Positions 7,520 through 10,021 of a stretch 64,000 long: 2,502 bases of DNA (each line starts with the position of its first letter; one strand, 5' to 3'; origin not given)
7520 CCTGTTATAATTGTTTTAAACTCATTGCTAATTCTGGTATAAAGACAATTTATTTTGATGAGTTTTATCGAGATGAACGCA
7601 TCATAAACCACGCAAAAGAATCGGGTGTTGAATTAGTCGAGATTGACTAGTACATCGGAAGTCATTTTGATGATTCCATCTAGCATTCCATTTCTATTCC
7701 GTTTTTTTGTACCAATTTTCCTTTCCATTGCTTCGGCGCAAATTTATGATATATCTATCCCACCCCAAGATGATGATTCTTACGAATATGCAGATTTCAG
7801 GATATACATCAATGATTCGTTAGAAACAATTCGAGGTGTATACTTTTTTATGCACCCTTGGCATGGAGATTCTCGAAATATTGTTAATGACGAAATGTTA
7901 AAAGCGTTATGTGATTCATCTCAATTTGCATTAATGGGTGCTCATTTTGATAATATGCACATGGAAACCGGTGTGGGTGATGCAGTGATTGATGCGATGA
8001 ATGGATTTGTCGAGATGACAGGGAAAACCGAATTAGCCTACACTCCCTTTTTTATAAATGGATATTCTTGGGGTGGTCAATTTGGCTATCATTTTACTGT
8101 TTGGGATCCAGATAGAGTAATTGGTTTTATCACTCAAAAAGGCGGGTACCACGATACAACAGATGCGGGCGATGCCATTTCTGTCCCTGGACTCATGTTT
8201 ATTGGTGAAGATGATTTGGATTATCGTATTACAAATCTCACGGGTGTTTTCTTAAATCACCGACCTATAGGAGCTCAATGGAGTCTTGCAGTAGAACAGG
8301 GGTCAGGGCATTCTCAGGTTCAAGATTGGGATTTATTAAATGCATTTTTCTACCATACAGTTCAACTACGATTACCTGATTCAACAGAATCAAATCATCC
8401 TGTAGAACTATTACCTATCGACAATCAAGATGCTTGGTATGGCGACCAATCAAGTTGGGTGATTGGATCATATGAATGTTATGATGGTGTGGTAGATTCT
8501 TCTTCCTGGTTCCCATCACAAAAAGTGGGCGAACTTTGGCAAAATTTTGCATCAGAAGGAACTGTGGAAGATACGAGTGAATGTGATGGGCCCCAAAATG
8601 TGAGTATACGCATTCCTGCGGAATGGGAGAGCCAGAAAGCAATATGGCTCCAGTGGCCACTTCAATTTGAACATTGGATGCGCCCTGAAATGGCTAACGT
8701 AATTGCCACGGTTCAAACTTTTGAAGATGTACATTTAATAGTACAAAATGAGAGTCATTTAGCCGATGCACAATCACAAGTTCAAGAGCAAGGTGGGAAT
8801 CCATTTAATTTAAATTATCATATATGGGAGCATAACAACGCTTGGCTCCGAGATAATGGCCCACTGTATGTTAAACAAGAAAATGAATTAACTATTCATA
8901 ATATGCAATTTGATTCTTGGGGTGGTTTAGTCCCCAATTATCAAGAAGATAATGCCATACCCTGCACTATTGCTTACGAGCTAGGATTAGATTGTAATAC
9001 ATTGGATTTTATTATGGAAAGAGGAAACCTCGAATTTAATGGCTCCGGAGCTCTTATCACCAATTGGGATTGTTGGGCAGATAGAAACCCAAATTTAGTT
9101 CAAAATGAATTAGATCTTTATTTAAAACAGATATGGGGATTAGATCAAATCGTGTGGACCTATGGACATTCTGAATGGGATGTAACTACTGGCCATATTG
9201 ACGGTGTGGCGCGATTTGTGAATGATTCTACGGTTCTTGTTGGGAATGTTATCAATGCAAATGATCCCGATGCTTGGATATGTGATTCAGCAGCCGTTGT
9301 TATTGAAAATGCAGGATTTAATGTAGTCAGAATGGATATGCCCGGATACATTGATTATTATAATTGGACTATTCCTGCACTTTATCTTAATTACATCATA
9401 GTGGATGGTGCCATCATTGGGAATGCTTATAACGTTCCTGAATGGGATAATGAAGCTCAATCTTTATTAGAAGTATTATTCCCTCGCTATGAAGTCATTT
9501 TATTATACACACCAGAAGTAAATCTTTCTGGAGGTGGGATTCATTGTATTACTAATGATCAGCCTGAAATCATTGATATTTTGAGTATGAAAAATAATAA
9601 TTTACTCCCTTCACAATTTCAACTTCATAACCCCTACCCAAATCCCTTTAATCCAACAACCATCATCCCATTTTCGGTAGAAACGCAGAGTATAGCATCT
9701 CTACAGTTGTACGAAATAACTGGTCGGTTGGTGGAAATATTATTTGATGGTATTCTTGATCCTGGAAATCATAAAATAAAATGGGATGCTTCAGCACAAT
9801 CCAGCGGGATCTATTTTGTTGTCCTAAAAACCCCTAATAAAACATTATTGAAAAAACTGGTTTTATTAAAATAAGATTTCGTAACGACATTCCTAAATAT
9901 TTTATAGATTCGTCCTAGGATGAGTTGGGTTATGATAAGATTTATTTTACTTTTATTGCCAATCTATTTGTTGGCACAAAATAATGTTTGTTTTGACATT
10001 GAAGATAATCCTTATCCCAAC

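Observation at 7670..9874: T9SS-exported fusion of an esterase-like alpha/beta hydrolase with an agmatine-deiminase/PPAD-family domain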

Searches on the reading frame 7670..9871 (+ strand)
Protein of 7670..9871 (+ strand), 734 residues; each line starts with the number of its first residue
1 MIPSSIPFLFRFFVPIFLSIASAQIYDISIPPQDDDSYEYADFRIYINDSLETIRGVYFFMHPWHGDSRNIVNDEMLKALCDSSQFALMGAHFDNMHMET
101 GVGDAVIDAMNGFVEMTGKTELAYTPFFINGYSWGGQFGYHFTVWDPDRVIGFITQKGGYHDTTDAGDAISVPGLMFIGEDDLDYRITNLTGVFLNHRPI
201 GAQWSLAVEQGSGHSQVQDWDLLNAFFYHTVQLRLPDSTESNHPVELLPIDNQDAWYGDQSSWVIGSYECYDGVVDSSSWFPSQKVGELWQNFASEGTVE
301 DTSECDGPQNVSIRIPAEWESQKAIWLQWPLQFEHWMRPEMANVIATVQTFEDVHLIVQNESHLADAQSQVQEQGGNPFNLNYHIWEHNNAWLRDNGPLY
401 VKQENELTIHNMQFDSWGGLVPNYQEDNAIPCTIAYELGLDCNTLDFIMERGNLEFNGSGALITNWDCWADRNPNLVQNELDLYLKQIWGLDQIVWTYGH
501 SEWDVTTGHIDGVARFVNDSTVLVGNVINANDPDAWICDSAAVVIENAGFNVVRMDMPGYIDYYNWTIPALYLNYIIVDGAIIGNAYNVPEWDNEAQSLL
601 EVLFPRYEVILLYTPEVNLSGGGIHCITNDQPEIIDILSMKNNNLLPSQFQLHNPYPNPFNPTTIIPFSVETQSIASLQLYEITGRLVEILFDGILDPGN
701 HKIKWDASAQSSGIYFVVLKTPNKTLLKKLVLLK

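Call 3: search_protein_families(library=pfam, proteins=[window:7670-9871:+], max_evalue=1)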
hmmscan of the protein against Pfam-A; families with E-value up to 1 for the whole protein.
window:7670-9871:+ (734 aa): 2 families
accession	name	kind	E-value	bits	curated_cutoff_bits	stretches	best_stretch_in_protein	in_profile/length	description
PF04371.20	PAD_porph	-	2e-66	224.9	25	1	314-632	1-321/321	Porphyromonas-type peptidyl-arginine deiminase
PF18962.6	Por_Secre_tail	-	1.3e-08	35.4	27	1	656-731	2-74/75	Secretion system C-terminal sorting domain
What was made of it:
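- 8606..9574 (+): Pentein guanidino-group deiminase domain (PF04371, exported clade), aa 313-635. Catalytic residues Asp395, His509, Asp511, Asn574, Cys626. Clade-specific pocket residues Asn390, Leu420, Arg451, Asn453, Val505, Thr507, Gly512, Leu571, Asn629-Asp630. Pfam E 2e-66, full length (call 3).
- On PF04371 pentein guanidino-group deiminases (agmatine deiminase / PPAD superfamily): 224.9 bits against a cut-off of 25, covering profile positions 1-321 of 321 (call 3).
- Closest known: Agmatine deiminase / agmatine iminohydrolase. Same: Full-length PF04371 match (call 3).
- Checked: Pfam matches are PF04371 at aa 314-632, covering profile positions 1-321 of 321 (E 2e-66), and PF18962 at aa 656-731 (35.4 bits, cut-off 27) (call 3).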

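Call 4: search_protein_families(library=ncbifam, proteins=[window:7670-9871:+], max_evalue=1)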
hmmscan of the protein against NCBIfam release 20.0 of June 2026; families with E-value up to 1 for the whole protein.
window:7670-9871:+ (734 aa): 5 families
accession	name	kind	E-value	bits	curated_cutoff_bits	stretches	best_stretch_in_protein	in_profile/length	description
TIGR03380.1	agmatine_aguA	equivalog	8.2e-42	143.4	381.8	2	308-548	3-249/357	agmatine deiminase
NF010070.0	PRK13551.1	subfamily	1.6e-41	142.3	483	2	306-547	6-254/365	agmatine deiminase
TIGR04183.1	Por_Secre_tail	domain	1.5e-09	37.7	23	1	656-731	2-70/72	T9SS type A sorting domain-containing protein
NF038113.1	T9SSA_dep_M36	equivalog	3.4e-05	22.2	885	1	653-732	793-868/869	T9SS-dependent M36 family metallopeptidase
NF052323.1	T9SSA_dep_M6i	equivalog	0.00041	18.4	600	1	656-721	961-1026/1043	T9SS-dependent M6-like inactivated metalloprotease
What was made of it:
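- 9635..9871 (+): T9SS type-A C-terminal sorting domain (beta-sandwich), aa 656-734. PF18962 35.4 bits (cut-off 27); TIGR04183 37.7 bits (cut-off 23) (calls 3, 4).
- On Agmatine deiminase AguA (EC 3.5.3.12), equivalog level: 143.4 bits against 381.8, and 142.3 bits against 483 (call 4). The protein has a signal peptide and a T9SS CTD (calls 3, 4).
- On T9SS type-A cargo: TIGR04183 37.7 bits (cut-off 23); PF18962 35.4 bits (cut-off 27) (calls 3, 4).
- Closest known: Agmatine deiminase / agmatine iminohydrolase. Different: Only 22-28% identical, and below the AguA equivalog threshold (call 4).
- Checked: NCBIfam TIGR04183, the T9SS type A sorting domain, scores 37.7 bits against a cut-off of 23 (call 4).
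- TIGR03380 scores 143 bits against the 382-bit equivalog cut-off (call 4).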

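Call 5: search_solved_structures(query=window:7670-9871:+, max_evalue=1, show_alignments=3)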
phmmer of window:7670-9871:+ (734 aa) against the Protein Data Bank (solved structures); distinct sequences matched with E-value up to 1: 11.
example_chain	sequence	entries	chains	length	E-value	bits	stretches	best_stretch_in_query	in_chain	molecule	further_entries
1xkn_A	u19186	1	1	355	4.7e-43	150.6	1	315-635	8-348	putative peptidyl-arginine deiminase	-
2ewo_A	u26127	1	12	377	7.2e-32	113.6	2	308-522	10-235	Putative agmatine deiminase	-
6b10_A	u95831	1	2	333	1.5e-29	105.8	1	314-628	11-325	Putative peptidyl-arginine deiminase family protein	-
6nib_A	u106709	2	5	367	4.2e-29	104.4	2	314-560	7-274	Porphyromonas-type peptidyl-arginine deiminase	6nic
6b2w_A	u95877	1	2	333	1.3e-28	102.8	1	314-612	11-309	Putative peptidyl-arginine deiminase family protein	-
2jer_A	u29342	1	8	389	2.4e-25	92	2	308-522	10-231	AGMATINE DEIMINASE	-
2cmu_A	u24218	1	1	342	1.7e-23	85.9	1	314-629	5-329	PUTATIVE PEPTIDYL-ARGININE DEIMINASE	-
3hvm_A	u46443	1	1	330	2.2e-23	85.5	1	314-628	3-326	AGMATINE DEIMINASE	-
3h7c_X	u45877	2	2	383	2.4e-22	82.1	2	307-538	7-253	Agmatine deiminase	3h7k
1vkp_A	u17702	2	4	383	2.4e-22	82.1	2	307-538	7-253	AGMATINE IMINOHYDROLASE | Agmatine deiminase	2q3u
1zbr_A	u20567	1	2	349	2.7e-21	78.6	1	317-633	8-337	conserved hypothetical protein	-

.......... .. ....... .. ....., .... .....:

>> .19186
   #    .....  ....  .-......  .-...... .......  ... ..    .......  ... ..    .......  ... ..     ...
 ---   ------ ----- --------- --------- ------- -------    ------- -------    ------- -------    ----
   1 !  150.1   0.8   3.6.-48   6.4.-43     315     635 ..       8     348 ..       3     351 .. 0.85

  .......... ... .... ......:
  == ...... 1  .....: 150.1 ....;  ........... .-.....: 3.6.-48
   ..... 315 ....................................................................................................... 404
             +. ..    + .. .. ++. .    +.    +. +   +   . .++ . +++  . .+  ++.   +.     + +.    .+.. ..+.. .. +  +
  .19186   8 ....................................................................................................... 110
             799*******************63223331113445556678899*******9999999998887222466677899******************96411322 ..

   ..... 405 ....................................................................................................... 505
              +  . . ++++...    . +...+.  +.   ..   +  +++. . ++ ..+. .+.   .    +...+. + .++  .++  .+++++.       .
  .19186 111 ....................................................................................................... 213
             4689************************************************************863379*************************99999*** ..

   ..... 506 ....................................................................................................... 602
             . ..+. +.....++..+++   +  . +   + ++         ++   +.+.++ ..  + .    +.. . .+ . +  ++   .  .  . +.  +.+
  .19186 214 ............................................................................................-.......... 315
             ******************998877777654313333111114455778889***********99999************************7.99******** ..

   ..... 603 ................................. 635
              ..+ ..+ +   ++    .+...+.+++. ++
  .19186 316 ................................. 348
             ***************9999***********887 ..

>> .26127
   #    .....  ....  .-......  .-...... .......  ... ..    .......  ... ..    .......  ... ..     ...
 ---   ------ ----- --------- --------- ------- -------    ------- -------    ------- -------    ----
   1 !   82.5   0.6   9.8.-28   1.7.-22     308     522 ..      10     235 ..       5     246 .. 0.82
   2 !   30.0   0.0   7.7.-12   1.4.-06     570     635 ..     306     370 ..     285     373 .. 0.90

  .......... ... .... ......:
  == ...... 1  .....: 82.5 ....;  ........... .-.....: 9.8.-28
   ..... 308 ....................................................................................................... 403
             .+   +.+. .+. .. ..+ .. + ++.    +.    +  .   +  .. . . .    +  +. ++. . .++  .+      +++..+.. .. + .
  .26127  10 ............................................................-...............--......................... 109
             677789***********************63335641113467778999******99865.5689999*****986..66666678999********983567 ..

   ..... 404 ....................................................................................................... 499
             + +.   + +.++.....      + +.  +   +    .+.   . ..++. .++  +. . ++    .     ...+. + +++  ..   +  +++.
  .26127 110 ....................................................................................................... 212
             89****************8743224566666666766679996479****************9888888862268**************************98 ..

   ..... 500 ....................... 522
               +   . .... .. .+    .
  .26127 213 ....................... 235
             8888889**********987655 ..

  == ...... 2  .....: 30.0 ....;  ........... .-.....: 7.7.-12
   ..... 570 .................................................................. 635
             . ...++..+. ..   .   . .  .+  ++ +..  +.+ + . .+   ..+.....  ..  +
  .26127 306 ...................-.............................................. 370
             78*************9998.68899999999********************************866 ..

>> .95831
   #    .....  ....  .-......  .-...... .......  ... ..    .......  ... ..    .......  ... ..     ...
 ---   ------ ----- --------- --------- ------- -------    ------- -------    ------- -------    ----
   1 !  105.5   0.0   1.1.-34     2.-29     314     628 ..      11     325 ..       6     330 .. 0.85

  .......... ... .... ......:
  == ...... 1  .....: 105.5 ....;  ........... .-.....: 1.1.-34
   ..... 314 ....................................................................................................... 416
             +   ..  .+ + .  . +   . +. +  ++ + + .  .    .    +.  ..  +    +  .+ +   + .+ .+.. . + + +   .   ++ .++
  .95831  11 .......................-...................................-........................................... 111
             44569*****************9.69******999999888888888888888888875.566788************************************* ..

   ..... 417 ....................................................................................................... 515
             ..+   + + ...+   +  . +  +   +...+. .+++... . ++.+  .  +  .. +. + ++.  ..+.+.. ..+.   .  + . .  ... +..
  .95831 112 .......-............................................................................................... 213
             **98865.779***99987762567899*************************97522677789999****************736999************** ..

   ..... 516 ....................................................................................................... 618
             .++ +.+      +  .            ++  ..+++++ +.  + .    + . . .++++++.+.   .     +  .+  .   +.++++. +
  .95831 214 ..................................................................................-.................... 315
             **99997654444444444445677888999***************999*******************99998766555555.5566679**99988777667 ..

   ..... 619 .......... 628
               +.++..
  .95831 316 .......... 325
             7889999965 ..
